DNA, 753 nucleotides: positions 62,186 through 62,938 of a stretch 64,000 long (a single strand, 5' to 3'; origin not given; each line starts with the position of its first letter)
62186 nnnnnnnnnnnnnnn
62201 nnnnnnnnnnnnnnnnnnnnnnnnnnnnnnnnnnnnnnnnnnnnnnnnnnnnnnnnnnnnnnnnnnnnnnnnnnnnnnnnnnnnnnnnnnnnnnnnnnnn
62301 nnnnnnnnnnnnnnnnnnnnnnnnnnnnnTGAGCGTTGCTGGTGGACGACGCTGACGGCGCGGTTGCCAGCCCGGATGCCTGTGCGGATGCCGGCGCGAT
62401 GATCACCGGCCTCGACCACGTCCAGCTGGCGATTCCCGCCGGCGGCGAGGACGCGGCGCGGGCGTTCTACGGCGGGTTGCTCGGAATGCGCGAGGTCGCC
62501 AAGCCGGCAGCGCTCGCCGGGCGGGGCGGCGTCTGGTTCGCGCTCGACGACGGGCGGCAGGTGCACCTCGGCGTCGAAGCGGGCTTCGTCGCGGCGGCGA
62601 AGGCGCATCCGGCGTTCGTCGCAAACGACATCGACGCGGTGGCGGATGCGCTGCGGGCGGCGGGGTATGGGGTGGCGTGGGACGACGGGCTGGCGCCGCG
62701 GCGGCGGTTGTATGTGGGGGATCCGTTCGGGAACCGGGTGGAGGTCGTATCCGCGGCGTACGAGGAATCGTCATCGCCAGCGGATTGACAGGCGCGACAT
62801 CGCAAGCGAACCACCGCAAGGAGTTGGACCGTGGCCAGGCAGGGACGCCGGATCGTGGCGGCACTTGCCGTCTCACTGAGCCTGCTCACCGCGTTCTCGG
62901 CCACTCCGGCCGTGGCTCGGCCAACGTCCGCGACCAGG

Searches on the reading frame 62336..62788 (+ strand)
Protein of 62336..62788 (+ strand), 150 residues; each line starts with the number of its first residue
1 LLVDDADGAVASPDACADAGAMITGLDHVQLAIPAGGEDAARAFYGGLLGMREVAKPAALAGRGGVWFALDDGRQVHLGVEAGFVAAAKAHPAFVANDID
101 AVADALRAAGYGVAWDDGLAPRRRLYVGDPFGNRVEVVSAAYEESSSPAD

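Call 15: search_protein_families(library=pfam, proteins=[window:62336-62788:+], max_evalue=0.001)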
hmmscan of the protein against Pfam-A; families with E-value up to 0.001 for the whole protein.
window:62336-62788:+ (150 aa): 2 families
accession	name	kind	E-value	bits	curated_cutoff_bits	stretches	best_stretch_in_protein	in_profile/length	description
PF00903.31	Glyoxalase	-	1.8e-07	32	20.6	1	26-137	2-121/121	Glyoxalase/Bleomycin resistance protein/Dioxygenase superfamily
PF18029.7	Glyoxalase_6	-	6.3e-05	24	23.6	1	37-138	8-106/106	Glyoxalase-like domain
